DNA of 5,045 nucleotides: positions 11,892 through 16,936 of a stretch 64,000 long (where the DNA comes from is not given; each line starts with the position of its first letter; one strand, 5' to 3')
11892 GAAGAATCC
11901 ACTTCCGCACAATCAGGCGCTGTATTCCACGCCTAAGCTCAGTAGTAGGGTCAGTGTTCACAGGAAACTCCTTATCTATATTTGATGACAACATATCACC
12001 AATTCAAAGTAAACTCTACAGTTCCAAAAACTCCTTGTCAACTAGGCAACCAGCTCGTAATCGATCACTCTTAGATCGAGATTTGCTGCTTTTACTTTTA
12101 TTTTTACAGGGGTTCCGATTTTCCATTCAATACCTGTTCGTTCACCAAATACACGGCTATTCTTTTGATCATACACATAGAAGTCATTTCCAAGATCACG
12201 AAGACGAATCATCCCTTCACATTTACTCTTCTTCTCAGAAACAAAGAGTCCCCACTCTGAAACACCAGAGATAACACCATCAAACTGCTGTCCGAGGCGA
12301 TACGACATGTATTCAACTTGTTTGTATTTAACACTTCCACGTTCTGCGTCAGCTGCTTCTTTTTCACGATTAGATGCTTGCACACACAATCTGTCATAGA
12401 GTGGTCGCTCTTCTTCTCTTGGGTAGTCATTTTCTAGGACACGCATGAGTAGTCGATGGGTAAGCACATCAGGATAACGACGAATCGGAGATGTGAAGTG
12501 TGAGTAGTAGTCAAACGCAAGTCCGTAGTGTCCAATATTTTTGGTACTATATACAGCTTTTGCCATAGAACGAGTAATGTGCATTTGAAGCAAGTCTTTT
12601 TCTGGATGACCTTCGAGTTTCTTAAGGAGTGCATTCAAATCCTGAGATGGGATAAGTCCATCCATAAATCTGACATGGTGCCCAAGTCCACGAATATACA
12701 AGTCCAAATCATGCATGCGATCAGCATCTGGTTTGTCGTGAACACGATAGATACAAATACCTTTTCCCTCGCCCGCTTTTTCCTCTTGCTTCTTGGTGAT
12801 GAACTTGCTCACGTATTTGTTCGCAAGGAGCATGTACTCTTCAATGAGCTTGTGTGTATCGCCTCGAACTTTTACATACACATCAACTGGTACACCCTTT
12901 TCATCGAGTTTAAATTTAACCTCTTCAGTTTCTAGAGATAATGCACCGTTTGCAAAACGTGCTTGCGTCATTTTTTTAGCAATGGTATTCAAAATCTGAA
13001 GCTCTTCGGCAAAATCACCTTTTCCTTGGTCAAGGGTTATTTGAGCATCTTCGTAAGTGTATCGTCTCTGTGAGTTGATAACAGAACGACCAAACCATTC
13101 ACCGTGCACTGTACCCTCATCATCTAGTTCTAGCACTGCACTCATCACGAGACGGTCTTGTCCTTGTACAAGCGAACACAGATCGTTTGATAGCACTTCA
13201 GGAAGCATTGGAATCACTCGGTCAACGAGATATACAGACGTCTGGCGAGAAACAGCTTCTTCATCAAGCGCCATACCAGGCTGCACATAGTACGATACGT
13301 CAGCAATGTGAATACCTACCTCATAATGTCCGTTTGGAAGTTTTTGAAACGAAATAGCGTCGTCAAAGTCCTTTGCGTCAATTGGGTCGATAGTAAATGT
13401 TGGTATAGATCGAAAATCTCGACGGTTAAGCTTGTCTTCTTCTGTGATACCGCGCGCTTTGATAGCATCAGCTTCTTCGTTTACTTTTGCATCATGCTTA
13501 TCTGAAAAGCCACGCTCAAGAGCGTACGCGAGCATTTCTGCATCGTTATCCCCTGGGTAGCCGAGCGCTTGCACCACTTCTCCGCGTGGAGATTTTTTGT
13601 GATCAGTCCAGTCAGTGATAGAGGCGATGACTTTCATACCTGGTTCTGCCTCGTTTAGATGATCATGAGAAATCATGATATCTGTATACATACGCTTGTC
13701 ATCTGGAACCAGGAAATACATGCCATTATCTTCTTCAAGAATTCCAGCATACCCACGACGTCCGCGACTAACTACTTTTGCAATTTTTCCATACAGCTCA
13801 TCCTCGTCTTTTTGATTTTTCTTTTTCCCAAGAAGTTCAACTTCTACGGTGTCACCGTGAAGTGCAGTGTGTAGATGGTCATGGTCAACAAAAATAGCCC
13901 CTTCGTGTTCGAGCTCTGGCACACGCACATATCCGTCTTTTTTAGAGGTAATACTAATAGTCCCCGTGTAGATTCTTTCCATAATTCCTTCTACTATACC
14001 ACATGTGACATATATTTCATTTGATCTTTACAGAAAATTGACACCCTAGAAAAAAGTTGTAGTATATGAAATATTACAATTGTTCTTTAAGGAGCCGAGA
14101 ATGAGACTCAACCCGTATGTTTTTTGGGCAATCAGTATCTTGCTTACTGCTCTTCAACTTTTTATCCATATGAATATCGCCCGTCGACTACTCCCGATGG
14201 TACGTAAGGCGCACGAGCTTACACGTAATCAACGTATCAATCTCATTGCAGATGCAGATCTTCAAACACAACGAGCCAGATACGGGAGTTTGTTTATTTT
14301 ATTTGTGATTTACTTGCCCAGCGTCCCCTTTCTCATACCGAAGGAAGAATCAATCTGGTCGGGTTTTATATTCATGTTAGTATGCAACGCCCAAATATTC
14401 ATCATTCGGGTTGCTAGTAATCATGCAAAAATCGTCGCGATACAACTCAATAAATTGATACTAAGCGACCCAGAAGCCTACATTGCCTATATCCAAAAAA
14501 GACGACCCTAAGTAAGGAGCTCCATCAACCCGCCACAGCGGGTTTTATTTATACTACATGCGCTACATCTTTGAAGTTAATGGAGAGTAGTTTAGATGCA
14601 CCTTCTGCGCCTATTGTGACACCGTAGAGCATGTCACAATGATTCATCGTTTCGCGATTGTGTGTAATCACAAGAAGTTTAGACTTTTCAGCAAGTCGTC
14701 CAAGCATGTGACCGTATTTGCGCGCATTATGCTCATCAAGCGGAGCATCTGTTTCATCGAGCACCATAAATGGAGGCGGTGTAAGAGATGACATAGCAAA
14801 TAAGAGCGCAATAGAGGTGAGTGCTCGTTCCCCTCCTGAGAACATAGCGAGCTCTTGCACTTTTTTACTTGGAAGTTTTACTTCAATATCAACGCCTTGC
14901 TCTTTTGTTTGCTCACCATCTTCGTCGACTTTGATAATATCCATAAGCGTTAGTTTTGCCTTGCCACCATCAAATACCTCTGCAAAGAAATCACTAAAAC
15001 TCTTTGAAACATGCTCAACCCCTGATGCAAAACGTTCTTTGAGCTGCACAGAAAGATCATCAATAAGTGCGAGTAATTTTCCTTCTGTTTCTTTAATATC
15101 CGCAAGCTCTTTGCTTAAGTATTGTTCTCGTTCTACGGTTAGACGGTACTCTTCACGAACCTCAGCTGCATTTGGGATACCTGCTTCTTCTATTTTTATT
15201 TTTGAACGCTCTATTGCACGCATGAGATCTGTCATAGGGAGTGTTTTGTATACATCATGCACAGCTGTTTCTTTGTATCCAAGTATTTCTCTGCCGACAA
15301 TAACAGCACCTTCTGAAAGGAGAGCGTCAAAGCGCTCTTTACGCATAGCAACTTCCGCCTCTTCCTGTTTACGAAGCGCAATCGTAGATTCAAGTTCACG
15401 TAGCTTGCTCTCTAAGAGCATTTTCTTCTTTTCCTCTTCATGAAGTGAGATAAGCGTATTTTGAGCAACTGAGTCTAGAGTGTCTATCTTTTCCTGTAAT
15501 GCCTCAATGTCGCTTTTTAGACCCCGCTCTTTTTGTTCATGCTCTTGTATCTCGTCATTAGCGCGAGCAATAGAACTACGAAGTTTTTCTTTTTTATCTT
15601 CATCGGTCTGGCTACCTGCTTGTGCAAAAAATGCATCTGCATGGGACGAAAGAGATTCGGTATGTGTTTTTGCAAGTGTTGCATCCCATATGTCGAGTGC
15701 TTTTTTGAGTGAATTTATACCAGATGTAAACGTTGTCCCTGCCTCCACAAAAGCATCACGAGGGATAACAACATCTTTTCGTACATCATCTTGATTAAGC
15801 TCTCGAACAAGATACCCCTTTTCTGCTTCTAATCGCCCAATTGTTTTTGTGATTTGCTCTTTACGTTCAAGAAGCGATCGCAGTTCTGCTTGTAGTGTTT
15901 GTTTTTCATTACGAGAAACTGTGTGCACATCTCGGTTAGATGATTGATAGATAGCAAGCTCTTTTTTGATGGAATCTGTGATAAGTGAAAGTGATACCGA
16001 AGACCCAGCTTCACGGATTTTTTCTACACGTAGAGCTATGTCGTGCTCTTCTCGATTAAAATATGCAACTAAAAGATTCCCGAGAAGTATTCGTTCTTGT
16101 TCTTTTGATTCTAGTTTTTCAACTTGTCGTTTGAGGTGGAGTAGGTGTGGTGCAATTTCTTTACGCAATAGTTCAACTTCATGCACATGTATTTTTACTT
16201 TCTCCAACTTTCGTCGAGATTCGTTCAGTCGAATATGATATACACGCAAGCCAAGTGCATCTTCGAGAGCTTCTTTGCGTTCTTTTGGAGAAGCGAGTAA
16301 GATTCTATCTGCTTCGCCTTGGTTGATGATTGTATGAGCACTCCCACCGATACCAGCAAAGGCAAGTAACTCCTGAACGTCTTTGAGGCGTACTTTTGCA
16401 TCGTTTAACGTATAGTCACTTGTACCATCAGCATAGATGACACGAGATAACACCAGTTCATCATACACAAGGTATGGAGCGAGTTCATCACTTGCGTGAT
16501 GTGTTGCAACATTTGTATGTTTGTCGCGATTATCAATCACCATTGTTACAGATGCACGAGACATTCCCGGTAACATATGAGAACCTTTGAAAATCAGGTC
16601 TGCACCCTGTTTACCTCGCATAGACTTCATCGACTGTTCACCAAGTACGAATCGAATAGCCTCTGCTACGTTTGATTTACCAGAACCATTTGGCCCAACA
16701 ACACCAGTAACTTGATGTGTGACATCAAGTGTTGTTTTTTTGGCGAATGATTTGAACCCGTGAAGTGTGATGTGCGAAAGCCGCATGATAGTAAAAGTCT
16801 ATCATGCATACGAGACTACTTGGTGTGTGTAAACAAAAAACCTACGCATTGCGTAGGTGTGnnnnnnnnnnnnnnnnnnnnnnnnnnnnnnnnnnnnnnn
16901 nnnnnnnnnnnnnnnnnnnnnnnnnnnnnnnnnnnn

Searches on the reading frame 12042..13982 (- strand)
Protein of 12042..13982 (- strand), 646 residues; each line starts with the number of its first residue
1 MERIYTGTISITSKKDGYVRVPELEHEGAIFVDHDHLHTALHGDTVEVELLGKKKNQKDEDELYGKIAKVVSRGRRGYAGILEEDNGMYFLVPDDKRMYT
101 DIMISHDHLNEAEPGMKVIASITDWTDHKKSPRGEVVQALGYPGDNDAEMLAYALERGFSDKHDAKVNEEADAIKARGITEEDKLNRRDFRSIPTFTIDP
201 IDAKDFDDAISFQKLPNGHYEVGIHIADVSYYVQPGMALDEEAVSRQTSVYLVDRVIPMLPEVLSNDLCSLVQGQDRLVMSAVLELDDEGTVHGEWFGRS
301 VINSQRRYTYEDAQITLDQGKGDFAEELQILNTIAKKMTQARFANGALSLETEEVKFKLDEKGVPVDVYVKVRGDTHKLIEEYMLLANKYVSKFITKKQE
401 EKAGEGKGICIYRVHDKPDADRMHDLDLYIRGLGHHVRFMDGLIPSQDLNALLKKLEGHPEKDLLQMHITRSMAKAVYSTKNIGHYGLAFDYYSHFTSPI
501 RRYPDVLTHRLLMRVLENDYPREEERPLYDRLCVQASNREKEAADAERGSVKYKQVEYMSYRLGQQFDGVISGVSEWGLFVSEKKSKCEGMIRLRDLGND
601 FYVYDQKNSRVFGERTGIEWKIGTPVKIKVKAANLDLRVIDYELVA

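Call 61: search_protein_families(library=pfam, proteins=[window:12042-13982:-], max_evalue=0.0001)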
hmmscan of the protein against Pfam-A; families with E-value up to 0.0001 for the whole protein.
window:12042-13982:- (646 aa): 4 families
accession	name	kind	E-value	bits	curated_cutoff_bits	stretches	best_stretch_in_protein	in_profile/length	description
PF00773.25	RNB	-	9.6e-107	357.5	29.3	1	187-517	1-325/326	RNB domain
PF17876.7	CSD2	-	3e-23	82.1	26.2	1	90-159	1-69/74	Cold shock domain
PF08206.17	OB_RNB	-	1.2e-12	47.7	24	1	7-62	1-54/58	Ribonuclease B OB domain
PF17849.7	OB_Dis3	-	7.3e-07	29.6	22.8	1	89-152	2-71/77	Dis3-like cold-shock domain 2 (CSD2)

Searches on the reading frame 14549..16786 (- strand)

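Call 61: search_protein_families(library=pfam, proteins=[window:14549-16786:-], max_evalue=0.0001)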
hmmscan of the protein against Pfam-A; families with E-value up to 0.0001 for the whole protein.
window:14549-16786:- (745 aa): 5 families
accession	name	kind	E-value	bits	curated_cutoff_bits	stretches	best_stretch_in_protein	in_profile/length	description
PF02463.25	SMC_N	-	5.9e-59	199.6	40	1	3-730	2-218/220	RecF/RecN/SMC N terminal domain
PF13476.12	AAA_23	-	1.9e-09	38.9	27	0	6-230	2-168/201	AAA domain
PF13304.12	AAA_21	-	1.4e-07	32.3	27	1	26-54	1-39/304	AAA domain, putative AbiEii toxin, Type IV TA system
PF13175.12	AAA_15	-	2e-07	31.4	32.1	1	1-451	1-274/374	AAA ATPase domain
PF00005.33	ABC_tran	-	5.2e-05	24.3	25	0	24-49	11-36/137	ABC transporter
